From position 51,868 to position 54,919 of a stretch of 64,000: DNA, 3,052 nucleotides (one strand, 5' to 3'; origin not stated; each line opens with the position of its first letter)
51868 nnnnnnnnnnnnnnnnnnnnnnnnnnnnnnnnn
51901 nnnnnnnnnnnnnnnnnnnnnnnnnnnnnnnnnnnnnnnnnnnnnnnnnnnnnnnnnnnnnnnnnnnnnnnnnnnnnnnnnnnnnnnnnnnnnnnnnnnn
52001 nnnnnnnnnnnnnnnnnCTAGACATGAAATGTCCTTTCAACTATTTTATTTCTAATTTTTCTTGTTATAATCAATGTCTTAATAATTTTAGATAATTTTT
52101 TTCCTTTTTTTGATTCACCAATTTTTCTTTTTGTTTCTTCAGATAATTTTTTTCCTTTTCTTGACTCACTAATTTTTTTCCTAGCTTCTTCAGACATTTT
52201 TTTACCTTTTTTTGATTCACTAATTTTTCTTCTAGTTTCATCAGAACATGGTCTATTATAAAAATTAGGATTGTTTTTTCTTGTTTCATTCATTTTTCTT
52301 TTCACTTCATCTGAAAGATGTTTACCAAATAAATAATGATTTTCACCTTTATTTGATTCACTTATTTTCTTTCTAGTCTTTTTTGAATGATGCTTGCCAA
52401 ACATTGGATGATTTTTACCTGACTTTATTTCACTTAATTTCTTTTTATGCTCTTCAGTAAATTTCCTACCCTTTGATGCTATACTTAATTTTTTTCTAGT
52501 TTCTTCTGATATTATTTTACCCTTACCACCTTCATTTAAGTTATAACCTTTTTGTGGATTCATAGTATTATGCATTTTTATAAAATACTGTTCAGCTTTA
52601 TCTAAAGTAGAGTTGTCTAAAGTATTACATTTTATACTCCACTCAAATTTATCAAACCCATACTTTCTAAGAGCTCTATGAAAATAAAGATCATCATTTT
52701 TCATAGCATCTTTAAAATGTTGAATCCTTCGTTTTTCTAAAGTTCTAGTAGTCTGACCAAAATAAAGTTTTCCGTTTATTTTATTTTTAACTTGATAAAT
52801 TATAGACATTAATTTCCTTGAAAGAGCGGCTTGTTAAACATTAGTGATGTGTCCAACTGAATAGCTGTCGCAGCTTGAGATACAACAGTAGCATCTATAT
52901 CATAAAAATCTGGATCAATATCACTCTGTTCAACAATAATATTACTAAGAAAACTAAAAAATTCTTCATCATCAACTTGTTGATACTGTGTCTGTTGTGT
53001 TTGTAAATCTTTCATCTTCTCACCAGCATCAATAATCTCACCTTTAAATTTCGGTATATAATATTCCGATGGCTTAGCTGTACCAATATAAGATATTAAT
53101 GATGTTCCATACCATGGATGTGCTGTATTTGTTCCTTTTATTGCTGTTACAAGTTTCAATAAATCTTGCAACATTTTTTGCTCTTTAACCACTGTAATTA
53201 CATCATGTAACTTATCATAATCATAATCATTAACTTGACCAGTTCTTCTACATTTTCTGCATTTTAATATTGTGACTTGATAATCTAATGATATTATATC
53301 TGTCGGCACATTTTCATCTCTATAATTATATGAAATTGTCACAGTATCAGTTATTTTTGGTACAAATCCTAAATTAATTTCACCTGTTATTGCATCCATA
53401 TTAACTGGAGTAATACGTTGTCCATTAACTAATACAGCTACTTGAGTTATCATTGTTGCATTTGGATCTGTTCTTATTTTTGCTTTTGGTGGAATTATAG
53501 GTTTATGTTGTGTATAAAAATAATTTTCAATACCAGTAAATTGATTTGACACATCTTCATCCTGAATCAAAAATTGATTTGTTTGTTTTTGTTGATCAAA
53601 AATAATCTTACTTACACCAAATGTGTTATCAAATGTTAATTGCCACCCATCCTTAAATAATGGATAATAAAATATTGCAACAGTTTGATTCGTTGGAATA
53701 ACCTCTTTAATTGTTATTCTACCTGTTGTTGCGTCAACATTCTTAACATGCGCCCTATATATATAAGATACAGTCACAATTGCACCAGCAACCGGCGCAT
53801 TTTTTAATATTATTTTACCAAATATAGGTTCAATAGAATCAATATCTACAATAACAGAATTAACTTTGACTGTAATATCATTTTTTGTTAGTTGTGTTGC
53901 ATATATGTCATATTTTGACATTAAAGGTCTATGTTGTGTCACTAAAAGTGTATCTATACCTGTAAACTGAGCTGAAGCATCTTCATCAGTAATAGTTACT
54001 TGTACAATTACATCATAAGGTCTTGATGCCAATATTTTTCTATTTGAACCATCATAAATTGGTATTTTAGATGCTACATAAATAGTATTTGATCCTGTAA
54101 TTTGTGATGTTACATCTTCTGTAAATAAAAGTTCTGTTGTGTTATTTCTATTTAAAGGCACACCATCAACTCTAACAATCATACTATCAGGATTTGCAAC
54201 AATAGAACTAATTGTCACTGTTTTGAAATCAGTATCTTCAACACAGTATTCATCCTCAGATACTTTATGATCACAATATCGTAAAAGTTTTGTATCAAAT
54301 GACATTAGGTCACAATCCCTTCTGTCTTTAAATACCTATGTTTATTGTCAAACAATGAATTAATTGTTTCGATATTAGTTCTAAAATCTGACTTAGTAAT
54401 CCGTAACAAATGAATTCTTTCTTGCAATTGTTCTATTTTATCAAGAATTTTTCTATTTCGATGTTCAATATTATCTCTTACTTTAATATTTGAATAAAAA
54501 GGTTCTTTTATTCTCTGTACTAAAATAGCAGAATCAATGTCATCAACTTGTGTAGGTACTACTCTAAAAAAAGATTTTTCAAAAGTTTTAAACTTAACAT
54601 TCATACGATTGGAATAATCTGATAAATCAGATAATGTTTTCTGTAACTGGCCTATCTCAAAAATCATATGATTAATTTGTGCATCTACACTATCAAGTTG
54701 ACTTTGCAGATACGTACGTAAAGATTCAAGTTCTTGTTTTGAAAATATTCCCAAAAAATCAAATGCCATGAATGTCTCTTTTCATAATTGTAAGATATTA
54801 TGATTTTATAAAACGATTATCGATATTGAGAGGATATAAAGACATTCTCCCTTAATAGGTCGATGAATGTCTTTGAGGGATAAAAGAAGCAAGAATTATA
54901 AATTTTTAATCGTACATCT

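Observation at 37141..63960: Five giant fibre/adhesin-like genes (1238-2127 aa) built from shared, intragenically amplified repeat modules of two families I cannot place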

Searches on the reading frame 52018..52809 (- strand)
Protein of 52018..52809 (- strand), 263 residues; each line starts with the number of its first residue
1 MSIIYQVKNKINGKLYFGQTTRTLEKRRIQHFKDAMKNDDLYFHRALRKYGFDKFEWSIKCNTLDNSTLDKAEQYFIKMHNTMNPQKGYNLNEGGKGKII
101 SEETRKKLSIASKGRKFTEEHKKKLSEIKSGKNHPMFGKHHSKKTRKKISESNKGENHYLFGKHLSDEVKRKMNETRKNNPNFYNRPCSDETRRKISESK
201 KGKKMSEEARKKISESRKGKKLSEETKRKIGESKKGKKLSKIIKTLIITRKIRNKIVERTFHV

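Call 6: search_protein_families(library=phrogs, proteins=[window:52018-52809:-], max_evalue=0.001)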
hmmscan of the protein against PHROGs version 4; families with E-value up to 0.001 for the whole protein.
window:52018-52809:- (263 aa): 7 families
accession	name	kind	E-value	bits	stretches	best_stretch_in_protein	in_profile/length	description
phrog_314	-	DNA, RNA and nucleotide metabolism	3e-42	146.3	2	1-173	178-374/574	homing endonuclease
phrog_7168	-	DNA, RNA and nucleotide metabolism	7.5e-22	79.1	1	1-159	1-161/284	homing endonuclease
phrog_5123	-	DNA, RNA and nucleotide metabolism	3.6e-14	53.9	1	1-111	1-109/152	homing endonuclease with GIY-YIG motif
phrog_19446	-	DNA, RNA and nucleotide metabolism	1.9e-12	48.2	1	1-150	1-146/254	homing endonuclease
phrog_655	-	DNA, RNA and nucleotide metabolism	7.1e-10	40.3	0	78-140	123-188/343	homing endonuclease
phrog_20015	-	DNA, RNA and nucleotide metabolism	8.5e-06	26.9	1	3-33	4-34/46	endonuclease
phrog_32884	-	unknown function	0.00044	21.7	0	185-236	14-65/71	-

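Call 22: search_protein_families(library=pfam, proteins=[window:52018-52809:-], max_evalue=0.001)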
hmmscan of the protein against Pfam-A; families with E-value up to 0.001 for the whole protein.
window:52018-52809:- (263 aa): 2 families
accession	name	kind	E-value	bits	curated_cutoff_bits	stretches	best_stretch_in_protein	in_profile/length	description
PF07460.16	NUMOD3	-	2.4e-35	120.6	20.4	3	114-150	1-37/37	NUMOD3 motif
PF01541.30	GIY-YIG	-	1.2e-08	35.5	22.6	1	2-84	2-75/78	GIY-YIG catalytic domain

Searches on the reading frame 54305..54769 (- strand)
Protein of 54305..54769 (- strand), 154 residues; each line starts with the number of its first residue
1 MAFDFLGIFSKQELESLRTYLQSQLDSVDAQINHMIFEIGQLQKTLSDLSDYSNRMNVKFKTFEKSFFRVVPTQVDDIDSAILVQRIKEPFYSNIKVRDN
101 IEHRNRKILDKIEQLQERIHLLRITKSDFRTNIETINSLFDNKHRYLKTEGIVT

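Call 6: search_protein_families(library=phrogs, proteins=[window:54305-54769:-], max_evalue=0.001)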
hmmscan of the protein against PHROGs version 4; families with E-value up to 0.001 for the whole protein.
window:54305-54769:- (154 aa): 0 families

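Call 22: search_protein_families(library=pfam, proteins=[window:54305-54769:-], max_evalue=0.001)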
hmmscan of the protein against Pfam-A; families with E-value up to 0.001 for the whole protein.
window:54305-54769:- (154 aa): 0 families

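Call 70: search_solved_structures(query=window:54305-54769:-, max_evalue=1)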
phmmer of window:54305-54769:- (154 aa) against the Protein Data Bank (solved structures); distinct sequences matched with E-value up to 1: 6.
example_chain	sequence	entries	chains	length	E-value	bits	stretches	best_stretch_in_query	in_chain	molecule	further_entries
2zdi_A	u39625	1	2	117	0.04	17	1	20-120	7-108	Prefoldin subunit beta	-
2w49_2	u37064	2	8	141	0.095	15.8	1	10-85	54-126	TROPONIN I, FAST SKELETAL MUSCLE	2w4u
3cve_A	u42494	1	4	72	0.22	14.7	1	94-144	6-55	Homer protein homolog 1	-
1ytz_I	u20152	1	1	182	0.35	14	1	10-111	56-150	Troponin I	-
1yv0_I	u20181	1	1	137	0.48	13.5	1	10-76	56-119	Troponin I, fast skeletal muscle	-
9qyz_A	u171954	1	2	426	0.87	12.7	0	8-67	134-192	Multiple inositol polyphosphate phosphatase 1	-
